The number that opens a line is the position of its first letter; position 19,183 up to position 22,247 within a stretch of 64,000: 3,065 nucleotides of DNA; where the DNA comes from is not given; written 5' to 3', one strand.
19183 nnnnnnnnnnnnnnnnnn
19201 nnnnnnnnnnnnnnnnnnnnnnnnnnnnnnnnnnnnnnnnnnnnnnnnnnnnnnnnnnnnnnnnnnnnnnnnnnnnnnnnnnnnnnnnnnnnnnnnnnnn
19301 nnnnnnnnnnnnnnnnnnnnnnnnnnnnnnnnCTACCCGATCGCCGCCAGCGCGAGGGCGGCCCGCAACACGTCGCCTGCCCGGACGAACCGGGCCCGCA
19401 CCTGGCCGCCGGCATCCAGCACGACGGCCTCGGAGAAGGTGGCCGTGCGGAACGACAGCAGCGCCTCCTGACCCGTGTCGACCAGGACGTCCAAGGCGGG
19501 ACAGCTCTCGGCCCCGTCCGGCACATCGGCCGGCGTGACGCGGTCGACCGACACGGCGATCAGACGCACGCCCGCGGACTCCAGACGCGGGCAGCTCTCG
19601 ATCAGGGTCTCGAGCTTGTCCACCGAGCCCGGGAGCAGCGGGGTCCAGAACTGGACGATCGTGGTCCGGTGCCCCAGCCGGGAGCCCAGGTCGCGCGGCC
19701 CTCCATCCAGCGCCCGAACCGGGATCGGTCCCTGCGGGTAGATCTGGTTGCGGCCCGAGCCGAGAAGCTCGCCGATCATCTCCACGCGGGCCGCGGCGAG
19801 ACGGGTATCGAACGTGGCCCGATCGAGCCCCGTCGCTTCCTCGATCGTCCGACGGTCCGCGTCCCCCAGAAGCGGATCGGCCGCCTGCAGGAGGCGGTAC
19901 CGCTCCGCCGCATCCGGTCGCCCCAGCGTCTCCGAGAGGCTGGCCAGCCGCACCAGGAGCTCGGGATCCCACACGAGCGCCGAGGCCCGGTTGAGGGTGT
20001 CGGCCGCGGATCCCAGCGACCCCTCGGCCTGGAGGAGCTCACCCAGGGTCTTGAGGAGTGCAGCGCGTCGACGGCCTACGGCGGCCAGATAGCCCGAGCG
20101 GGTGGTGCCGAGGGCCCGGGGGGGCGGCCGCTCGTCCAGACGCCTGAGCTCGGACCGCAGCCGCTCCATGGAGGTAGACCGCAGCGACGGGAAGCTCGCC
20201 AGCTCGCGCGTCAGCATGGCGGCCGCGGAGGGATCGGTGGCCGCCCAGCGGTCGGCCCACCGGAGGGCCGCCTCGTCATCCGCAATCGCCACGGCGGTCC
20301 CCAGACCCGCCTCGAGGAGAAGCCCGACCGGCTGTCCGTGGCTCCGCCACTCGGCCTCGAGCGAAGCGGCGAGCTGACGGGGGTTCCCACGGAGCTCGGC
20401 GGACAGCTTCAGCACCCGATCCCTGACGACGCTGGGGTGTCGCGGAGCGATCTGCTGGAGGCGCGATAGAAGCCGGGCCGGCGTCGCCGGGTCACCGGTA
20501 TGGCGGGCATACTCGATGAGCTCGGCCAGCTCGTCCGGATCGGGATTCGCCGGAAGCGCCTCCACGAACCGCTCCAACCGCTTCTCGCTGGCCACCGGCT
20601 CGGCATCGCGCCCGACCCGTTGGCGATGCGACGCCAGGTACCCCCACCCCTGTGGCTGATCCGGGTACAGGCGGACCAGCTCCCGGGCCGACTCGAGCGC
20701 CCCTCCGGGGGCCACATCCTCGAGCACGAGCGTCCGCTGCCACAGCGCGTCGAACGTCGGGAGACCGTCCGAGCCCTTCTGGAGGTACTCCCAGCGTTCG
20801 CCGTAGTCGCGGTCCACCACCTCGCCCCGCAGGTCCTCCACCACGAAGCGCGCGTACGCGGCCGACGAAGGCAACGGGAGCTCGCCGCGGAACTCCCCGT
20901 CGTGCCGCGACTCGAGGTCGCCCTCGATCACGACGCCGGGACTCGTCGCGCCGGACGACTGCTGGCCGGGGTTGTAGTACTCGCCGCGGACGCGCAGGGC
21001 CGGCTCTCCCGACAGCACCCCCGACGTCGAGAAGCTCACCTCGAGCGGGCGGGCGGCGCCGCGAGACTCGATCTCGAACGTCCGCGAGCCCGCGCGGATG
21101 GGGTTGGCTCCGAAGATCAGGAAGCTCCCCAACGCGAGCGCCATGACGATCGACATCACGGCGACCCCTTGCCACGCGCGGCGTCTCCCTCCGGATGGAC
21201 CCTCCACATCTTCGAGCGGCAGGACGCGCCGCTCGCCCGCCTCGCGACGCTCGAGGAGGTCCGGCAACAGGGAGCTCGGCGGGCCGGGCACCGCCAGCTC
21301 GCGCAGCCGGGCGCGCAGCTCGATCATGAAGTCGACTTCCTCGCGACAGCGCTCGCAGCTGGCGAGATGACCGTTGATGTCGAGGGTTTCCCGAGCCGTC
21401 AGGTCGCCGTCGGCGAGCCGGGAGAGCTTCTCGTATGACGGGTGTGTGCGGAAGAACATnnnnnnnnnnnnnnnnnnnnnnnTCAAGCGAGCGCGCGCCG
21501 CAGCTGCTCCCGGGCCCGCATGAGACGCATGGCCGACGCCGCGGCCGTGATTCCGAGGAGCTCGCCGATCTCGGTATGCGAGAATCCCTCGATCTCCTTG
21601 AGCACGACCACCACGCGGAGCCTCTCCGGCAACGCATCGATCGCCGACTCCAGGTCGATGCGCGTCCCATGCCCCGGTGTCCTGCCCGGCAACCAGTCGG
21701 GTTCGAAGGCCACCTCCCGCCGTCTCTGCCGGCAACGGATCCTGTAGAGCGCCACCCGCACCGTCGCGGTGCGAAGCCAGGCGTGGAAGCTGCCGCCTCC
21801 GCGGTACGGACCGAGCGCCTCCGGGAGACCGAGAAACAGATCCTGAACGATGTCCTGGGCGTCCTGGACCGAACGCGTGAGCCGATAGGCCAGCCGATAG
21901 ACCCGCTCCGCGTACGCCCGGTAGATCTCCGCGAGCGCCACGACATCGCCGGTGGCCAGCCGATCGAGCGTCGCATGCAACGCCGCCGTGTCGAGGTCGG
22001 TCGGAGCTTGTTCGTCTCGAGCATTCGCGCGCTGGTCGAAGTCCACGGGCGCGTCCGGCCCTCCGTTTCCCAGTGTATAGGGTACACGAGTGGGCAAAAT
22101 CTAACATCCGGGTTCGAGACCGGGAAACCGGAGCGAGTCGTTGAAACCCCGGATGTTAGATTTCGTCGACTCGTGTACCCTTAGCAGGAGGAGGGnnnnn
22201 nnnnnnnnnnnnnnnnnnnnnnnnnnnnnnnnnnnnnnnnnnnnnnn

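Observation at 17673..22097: ECF sigma / zinc-motif anti-sigma with a cysteine-less thioredoxin fold / secreted three-Cys peptide / membrane beta-propeller: a candidate envelope-sensing module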

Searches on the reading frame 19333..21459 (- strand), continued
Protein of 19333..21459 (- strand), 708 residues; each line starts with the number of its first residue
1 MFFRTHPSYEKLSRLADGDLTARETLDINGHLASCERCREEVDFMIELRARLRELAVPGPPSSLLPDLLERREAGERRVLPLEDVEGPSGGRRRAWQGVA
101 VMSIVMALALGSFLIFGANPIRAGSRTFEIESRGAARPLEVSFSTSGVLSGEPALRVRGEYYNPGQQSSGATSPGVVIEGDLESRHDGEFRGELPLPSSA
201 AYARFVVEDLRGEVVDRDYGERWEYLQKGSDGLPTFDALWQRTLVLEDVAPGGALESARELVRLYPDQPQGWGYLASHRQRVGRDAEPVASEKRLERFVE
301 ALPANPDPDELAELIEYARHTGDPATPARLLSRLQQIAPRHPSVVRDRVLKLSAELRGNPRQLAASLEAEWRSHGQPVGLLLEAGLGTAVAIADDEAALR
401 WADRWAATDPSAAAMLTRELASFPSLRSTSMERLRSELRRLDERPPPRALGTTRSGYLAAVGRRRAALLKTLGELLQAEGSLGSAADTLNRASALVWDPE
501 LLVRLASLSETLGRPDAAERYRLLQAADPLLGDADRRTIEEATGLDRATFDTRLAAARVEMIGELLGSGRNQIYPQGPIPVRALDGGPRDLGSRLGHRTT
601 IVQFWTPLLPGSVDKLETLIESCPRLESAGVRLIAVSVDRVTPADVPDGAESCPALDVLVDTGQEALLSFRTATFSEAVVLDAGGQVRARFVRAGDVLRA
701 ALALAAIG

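Call 57: fold_search(model_id=the predicted structure, library=pdb)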
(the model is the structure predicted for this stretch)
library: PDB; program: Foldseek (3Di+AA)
matches with E <= 10: 1616; with E <= 0.001: 75
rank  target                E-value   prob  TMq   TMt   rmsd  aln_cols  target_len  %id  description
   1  8dtf_A                3.3e-06  1.00  0.25  0.22  23.7       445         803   12  Cryo-EM structure of the full length Arabidopsis SPY with complete TPRs (released 2023-03-08)
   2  7y4i_A                6.1e-06  1.00  0.24  0.21  22.1       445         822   11  Crystal structure of SPINDLY in complex with GDP (released 2022-12-07)
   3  7yea_A                1.6e-05  1.00  0.21  0.16  26.7       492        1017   13  Human O-GlcNAc transferase Dimer (released 2023-07-12)
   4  8dth_A                1.7e-05  1.00  0.25  0.24  22.3       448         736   14  Cryo-EM structure of Arabidopsis SPY alternative conformation 2 (released 2023-03-08)
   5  6vbv_4                2.8e-05  1.00  0.24  0.38  11.9       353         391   14  Structure of the bovine BBSome:ARL6:GTP complex (released 2020-01-29)
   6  7ntf_B                2.8e-05  1.00  0.26  0.23  25.1       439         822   13  Cryo-EM structure of unliganded O-GlcNAc transferase (released 2021-11-17)
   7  6voa_E                2.9e-05  1.00  0.24  0.38  11.9       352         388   14  Cryo-EM structure of the BBSome-ARL6 complex (released 2020-06-24)
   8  8dth_B                3.3e-05  1.00  0.25  0.25  23.7       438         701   13  Cryo-EM structure of Arabidopsis SPY alternative conformation 2 (released 2023-03-08)
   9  8chy                  3.6e-05  1.00  0.25  0.54   8.3       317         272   13  Crystal structure of an 8-repeat consensus TPR superhelix with Zinc. (released 2024-02-21)
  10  1w3b_A                4.7e-05  1.00  0.21  0.32  11.9       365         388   14  The superhelical TPR domain of O-linked GlcNAc transferase reveals structural similarities to importin alpha. (released 2004-09-09)
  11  9hvq_Q                4.7e-05  1.00  0.20  0.16  14.2       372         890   14  Structure of the transcribing Pol II-DSIF-PAF-SPT6-RECQL5 complex (released 2025-07-16)
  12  8dti_A                5.4e-05  1.00  0.23  0.26  18.5       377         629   14  Cryo-EM structure of Arabidopsis SPY in complex with GDP-fucose (released 2023-03-08)
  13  6eou                  5.4e-05  1.00  0.22  0.35  11.4       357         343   14  O-GlcNAc transferase TPR domain with the intellectual disability associated mutation L254F (released 2018-05-09)
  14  7ntf_A                5.4e-05  1.00  0.23  0.19  26.2       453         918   13  Cryo-EM structure of unliganded O-GlcNAc transferase (released 2021-11-17)
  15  9qhb                  5.7e-05  1.00  0.27  0.58   7.4       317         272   13  Crystal structure of 16-repeat CTPR protein with eliminated coordination sites (released 2025-10-22)
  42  4yod                  4.0e-04  1.00  0.17  0.38  17.9       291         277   10  Crystal structure of a thioredoxin-like protein (BACCAC_02376) from Bacteroides caccae ATCC 43185 at 1.90 A resolution (released 2015-03-25)
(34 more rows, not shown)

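Call 69: find_encoding_contigs(protein=P0057, flank=5000, max_places=2)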
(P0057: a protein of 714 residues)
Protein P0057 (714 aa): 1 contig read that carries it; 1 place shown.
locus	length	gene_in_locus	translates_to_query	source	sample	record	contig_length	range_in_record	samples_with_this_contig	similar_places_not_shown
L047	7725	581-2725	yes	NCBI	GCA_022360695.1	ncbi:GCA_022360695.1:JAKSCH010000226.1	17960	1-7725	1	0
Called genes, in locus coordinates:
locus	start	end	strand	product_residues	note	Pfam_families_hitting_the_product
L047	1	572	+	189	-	PF04542:Sigma70_r2, PF08281:Sigma70_r4_2, PF04545:Sigma70_r4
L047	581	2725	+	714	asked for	PF13490:zf-HC2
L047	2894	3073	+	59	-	-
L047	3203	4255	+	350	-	PF15869:TolB_like, PF17170:DUF5128 (weak)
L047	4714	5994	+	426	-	PF03606:DcuC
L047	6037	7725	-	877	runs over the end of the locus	PF17148:DUF5117, PF16313:DUF4953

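Call 72: find_encoding_contigs(protein=P0114, flank=5000, max_places=2)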
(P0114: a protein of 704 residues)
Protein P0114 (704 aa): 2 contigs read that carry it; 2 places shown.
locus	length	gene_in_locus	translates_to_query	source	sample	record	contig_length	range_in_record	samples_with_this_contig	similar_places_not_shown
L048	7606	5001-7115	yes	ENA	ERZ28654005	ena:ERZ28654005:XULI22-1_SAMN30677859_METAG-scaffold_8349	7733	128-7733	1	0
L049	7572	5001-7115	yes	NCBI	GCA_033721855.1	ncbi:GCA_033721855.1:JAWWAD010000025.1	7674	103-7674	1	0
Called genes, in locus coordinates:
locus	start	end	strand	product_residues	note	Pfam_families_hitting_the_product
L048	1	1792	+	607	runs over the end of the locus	PF00989:PAS, PF08448:PAS_4, PF13426:PAS_9, PF00990:GGDEF, PF00563:EAL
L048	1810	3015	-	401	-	PF00072:Response_reg (faint), PF00563:EAL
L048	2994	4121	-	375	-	PF00072:Response_reg, PF00512:HisKA, PF02518:HATPase_c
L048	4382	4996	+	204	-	PF04542:Sigma70_r2, PF08281:Sigma70_r4_2, PF04545:Sigma70_r4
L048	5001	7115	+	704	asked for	PF13490:zf-HC2 (weak)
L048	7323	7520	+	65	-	-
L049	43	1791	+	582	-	PF00989:PAS, PF08448:PAS_4, PF13426:PAS_9, PF00990:GGDEF, PF00563:EAL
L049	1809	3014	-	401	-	PF00563:EAL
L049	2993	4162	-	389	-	PF00072:Response_reg, PF00512:HisKA, PF02518:HATPase_c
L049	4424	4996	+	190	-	PF04542:Sigma70_r2, PF04545:Sigma70_r4, PF08281:Sigma70_r4_2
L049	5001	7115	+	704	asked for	PF13490:zf-HC2 (weak)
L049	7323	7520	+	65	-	-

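Call 97: list_cluster_members(proteins=[P0006, P0022, P0023, P0074])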
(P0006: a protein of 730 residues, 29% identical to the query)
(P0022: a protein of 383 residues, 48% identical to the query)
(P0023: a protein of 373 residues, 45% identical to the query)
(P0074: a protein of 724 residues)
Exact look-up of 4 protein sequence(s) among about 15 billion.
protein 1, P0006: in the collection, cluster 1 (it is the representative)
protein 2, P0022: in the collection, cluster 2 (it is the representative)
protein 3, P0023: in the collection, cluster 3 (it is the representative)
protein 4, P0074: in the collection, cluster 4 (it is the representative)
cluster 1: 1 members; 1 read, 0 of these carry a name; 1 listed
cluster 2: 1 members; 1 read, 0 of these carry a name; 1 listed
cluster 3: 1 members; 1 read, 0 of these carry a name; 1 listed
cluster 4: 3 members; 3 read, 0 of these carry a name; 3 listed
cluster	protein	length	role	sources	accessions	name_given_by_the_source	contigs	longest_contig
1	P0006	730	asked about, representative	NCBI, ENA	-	-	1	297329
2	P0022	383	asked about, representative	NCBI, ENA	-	-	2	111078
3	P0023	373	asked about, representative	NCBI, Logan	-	-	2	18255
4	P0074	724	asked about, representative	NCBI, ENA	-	-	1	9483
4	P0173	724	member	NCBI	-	-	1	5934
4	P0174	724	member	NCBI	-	-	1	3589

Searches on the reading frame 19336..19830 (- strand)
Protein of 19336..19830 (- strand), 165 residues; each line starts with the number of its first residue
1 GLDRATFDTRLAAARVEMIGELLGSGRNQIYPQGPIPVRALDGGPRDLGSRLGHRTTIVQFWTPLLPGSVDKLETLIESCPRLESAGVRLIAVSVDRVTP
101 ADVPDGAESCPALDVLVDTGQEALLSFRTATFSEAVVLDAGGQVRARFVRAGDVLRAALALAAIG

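Call 6: search_protein_families(library=pfam, proteins=[window:19336-19830:-], max_evalue=10)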
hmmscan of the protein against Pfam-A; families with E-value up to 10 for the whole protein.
seq(165 aa): 2 families
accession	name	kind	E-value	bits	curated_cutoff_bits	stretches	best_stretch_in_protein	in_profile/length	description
PF00578.27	AhpC-TSA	-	0.078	13.4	26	1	43-99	15-71/124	AhpC/TSA family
PF13905.12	Thioredoxin_8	-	0.33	11.7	27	1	55-142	2-92/94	Thioredoxin-like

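Call 7: search_solved_structures(query=window:19336-19830:-, max_evalue=10, show_alignments=3)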
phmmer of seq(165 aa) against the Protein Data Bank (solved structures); distinct sequences matched with E-value up to 10: 3.
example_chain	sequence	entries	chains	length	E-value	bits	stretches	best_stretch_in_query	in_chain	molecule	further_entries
2l5o_A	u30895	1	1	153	0.046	17.2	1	52-150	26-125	Putative thioredoxin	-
3kcm_A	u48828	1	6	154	0.96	12.9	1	41-151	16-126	Thioredoxin family protein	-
4wpy_A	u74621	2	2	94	1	12.7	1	58-124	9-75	protein DL-Rv1738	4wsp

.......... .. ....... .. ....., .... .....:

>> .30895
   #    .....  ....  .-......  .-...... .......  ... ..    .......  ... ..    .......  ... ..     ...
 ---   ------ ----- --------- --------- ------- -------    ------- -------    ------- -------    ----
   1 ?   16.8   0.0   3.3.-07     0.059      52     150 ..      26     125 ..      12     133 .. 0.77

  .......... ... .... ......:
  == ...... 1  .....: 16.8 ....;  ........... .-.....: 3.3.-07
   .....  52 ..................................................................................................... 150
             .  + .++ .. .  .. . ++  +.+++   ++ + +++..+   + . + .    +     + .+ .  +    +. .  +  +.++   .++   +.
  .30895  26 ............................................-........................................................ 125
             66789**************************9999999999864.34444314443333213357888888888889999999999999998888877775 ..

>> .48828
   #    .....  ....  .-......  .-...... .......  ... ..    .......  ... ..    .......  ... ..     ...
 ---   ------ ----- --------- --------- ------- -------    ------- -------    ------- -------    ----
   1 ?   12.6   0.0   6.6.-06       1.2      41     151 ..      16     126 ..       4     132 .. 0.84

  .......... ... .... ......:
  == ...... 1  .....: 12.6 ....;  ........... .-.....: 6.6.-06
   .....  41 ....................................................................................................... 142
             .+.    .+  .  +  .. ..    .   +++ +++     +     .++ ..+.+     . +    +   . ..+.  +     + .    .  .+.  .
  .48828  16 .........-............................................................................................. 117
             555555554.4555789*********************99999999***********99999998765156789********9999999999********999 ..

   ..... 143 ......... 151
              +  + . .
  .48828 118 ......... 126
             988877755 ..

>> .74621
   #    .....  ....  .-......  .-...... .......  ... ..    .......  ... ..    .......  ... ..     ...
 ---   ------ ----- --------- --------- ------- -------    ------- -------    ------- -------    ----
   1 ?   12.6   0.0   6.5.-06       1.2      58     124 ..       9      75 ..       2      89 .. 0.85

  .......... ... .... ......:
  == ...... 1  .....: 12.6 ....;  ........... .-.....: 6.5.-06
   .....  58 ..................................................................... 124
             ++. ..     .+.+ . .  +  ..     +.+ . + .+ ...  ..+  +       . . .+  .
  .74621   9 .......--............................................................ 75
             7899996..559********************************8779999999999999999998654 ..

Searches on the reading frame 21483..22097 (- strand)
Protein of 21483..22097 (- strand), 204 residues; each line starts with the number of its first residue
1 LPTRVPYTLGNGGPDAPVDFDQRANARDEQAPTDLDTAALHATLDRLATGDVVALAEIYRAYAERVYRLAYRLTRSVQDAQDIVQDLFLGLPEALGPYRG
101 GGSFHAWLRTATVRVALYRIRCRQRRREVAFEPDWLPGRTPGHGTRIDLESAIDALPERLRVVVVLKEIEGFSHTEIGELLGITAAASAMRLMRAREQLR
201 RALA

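Call 3: search_protein_families(library=pfam, proteins=[window:21483-22097:-], max_evalue=0.1)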
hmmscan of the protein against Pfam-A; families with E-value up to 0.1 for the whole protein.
window:21483-22097:- (204 aa): 5 families
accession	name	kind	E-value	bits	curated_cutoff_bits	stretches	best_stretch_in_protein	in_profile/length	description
PF04542.20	Sigma70_r2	-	4.9e-15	55.5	24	1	58-126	1-71/71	Sigma-70 region 2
PF08281.18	Sigma70_r4_2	-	2.1e-13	50.1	25.7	1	148-199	3-54/54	Sigma-70, region 4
PF04545.22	Sigma70_r4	-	3.1e-05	23.8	24.1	1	152-200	1-49/50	Sigma-70, region 4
PF07638.17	Sigma70_ECF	-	8.8e-05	22.9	21.1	1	44-203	8-183/185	ECF sigma factor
PF22233.2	PhyR_sigma-like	-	0.041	14.1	27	1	165-190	13-38/50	Response regulator PhyR, sigma-like domain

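Call 4: search_protein_families(library=ncbifam, proteins=[window:21483-22097:-], max_evalue=0.1)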
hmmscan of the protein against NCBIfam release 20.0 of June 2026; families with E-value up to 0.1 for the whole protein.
window:21483-22097:- (204 aa): 93 families (the best 25 are shown)
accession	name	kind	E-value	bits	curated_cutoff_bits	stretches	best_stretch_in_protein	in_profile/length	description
NF008888.0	PRK11922.1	equivalog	2.4e-27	96.1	204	2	36-130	13-107/231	RNA polymerase sigma factor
NF007229.0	PRK09647.1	equivalog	1.2e-26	93.5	265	1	24-204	14-203/220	RNA polymerase sigma factor SigE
TIGR02937.1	sigma70-ECF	superfamily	5.2e-24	84.7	42.9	2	54-128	2-75/165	sigma-70 family RNA polymerase sigma factor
NF007223.0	PRK09641.1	equivalog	4.3e-22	78.9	209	2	44-124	9-89/187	RNA polymerase sigma factor SigW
TIGR02983.1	SigE-fam_strep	subfamily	5e-21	75.3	141.55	1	54-203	7-158/162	SigE family RNA polymerase sigma factor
TIGR02948.1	SigW_bacill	equivalog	6.2e-20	72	243.1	2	46-124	11-89/187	RNA polymerase sigma factor SigW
NF058625.1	sigma_PG0214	equivalog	3e-19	69.4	130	1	62-203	13-161/170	GFO_1088 family ECF-type sigma factor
TIGR02939.1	RpoE_Sigma70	equivalog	3e-18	66.5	236.15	2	44-127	11-94/190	RNA polymerase sigma factor RpoE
NF007225.0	PRK09643.1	equivalog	3.4e-18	66.1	190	1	43-203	17-182/204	RNA polymerase sigma factor SigM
NF004113.0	PRK05602.1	equivalog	1e-17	64.5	208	1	29-204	21-202/211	RNA polymerase sigma factor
TIGR02985.1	Sig70_bacteroi1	subfamily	1.6e-17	64.2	126.4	2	56-129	4-77/162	RNA polymerase sigma-70 factor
TIGR02950.1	SigM_subfam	subfamily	4.7e-17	62.3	147.95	1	55-202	2-157/159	RNA polymerase sigma factor, SigM family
NF007214.0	PRK09636.1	subfamily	7.6e-17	61.4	271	1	56-201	7-161/293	RNA polymerase sigma factor SigJ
NF009172.0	PRK12519.1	subfamily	9.4e-17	61.2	222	2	29-127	5-103/194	RNA polymerase sigma factor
TIGR02957.1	SigX4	subfamily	1.5e-16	60.4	323.25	1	58-201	2-154/281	RNA polymerase sigma-70 factor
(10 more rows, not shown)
